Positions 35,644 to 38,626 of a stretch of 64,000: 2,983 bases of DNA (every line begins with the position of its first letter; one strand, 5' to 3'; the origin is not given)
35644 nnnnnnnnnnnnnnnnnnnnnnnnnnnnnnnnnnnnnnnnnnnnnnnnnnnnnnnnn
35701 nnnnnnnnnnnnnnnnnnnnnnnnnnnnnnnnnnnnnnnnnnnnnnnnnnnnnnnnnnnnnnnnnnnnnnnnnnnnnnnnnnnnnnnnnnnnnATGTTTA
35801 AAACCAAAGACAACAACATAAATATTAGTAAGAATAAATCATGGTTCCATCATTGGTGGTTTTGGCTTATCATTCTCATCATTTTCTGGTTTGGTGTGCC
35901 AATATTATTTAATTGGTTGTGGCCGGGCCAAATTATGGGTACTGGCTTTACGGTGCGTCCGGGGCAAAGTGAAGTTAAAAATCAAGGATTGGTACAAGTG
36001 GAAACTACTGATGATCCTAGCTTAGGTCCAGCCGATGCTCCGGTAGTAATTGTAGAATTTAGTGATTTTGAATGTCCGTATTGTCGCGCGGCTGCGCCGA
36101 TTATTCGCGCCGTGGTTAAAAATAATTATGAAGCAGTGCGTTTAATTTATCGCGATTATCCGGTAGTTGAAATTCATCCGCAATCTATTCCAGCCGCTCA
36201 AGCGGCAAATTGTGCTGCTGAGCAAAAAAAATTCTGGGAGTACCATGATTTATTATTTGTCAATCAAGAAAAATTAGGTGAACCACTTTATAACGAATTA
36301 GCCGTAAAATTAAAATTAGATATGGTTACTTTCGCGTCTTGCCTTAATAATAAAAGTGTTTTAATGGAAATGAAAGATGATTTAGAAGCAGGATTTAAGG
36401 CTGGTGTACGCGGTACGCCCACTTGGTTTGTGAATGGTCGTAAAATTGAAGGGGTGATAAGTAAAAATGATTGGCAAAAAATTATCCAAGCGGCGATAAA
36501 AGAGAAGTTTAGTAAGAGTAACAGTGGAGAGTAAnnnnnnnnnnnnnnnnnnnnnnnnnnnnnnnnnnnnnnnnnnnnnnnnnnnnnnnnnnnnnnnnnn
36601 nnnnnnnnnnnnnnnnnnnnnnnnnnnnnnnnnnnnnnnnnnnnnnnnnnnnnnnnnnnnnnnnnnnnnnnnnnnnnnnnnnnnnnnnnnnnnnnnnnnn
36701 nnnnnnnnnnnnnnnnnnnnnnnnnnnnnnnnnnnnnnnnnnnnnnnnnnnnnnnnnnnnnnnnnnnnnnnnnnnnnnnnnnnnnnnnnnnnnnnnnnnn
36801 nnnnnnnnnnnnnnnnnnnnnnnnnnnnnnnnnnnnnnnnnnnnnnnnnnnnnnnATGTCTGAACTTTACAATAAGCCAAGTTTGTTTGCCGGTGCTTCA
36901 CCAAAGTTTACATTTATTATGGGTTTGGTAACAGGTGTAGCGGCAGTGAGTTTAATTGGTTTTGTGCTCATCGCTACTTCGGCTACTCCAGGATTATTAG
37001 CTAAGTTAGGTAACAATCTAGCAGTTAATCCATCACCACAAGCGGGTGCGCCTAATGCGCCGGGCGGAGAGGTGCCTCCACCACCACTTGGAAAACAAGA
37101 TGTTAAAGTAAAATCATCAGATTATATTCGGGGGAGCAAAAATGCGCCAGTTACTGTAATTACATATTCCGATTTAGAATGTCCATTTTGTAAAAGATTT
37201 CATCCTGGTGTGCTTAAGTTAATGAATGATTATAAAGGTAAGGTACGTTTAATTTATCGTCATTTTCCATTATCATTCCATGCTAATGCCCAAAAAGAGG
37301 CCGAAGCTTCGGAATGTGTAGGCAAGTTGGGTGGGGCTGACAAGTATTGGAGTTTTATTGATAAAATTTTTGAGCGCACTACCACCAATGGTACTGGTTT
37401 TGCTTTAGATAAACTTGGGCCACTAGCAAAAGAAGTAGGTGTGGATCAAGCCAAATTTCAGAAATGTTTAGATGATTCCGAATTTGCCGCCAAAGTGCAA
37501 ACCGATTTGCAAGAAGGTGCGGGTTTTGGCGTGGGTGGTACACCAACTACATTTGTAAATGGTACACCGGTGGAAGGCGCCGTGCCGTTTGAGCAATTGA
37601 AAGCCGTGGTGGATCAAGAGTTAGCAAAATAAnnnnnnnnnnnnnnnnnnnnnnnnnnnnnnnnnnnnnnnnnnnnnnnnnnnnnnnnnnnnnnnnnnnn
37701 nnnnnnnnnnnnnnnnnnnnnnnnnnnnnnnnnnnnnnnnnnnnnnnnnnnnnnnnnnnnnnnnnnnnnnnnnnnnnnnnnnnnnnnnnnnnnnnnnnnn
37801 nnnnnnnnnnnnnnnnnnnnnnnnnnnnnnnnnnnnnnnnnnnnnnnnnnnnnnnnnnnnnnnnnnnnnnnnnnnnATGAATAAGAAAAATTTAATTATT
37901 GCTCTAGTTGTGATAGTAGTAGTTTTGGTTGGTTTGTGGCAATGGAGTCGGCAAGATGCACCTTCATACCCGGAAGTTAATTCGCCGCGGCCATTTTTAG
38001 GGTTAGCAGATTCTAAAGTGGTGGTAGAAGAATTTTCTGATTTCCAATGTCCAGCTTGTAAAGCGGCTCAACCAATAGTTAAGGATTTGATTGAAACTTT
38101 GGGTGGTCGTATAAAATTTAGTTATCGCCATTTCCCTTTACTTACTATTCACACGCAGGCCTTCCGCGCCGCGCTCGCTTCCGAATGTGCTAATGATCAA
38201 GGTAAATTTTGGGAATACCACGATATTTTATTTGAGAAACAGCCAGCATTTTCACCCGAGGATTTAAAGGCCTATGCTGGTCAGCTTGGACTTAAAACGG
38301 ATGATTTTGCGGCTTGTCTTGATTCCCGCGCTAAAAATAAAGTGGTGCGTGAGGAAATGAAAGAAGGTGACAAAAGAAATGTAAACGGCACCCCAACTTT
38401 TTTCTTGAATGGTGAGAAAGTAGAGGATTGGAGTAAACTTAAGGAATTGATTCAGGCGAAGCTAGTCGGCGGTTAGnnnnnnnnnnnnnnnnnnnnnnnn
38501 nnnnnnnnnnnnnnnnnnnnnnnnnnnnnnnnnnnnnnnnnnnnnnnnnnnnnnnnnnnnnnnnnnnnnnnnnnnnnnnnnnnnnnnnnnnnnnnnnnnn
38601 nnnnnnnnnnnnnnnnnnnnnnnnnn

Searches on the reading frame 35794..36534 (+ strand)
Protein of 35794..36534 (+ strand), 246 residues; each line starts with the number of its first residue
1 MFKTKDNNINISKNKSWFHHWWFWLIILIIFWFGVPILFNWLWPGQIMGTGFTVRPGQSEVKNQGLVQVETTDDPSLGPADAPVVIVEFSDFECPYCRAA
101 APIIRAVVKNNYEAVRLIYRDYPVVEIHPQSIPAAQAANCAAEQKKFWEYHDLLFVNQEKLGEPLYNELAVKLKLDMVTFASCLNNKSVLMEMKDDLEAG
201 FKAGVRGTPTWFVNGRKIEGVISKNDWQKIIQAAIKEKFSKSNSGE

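Call 12: search_protein_families(library=pfam, proteins=[window:35794-36534:+], max_evalue=0.01)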
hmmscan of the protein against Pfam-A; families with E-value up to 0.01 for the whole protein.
window:35794-36534:+ (246 aa): 5 families
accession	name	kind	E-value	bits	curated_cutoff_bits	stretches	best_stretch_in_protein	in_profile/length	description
PF13462.12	Thioredoxin_4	-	4.9e-28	98.8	23.2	1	72-232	3-164/165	Thioredoxin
PF01323.26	DSBA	-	9.3e-16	58.6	25.6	2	136-223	96-182/191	DSBA-like thioredoxin domain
PF13098.12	Thioredoxin_2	-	1.8e-07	31.9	27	1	85-230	8-103/104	Thioredoxin-like domain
PF13192.12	Thioredoxin_3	-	0.001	19.5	24.8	0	185-231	27-75/76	Thioredoxin domain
PF00085.26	Thioredoxin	-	0.0078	16.7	23.5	0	83-118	19-54/103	Thioredoxin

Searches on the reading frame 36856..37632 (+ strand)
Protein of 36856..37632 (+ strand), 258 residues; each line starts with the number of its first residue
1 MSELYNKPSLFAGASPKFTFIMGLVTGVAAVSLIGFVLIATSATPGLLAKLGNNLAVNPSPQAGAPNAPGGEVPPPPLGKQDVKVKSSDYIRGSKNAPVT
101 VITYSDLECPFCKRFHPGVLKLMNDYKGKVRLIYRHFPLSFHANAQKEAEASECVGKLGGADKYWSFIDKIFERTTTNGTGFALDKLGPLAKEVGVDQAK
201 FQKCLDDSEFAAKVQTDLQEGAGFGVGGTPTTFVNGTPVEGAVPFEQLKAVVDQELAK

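Call 12: search_protein_families(library=pfam, proteins=[window:36856-37632:+], max_evalue=0.01)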
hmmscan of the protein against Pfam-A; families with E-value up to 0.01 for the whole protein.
window:36856-37632:+ (258 aa): 5 families
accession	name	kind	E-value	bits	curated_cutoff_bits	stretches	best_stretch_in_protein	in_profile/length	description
PF13462.12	Thioredoxin_4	-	1.8e-31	110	23.2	1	89-253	5-164/165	Thioredoxin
PF01323.26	DSBA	-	3.2e-19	69.9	25.6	1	100-250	1-188/191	DSBA-like thioredoxin domain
PF13098.12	Thioredoxin_2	-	1.1e-07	32.5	27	1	96-251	4-103/104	Thioredoxin-like domain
PF18400.7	Thioredoxin_12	-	5.2e-06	26.9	26.1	1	82-139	127-184/190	Thioredoxin-like domain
PF13743.12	Thioredoxin_5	-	0.0061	16.7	27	0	160-235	88-164/186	Thioredoxin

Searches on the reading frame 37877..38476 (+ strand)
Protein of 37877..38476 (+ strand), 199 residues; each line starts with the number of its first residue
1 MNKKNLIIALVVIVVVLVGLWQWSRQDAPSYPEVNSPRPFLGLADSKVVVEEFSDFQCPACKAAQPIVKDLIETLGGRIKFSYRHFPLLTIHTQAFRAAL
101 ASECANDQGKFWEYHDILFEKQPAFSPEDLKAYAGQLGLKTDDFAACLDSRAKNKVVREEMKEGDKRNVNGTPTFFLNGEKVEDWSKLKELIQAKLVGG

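Call 12: search_protein_families(library=pfam, proteins=[window:37877-38476:+], max_evalue=0.01)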
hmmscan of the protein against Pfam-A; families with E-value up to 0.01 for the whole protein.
window:37877-38476:+ (199 aa): 6 families
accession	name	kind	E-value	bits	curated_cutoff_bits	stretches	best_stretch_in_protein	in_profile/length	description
PF13462.12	Thioredoxin_4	-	1.2e-28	100.8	23.2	1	39-193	6-164/165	Thioredoxin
PF01323.26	DSBA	-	1e-22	81.3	25.6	1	49-184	1-179/191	DSBA-like thioredoxin domain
PF00085.26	Thioredoxin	-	0.0015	19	23.5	0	45-81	18-53/103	Thioredoxin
PF13098.12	Thioredoxin_2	-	0.0022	18.7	27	1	49-181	8-85/104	Thioredoxin-like domain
PF13192.12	Thioredoxin_3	-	0.0037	17.7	24.8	0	155-181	34-59/76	Thioredoxin domain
PF13743.12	Thioredoxin_5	-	0.0048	17.1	27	0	117-184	102-170/186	Thioredoxin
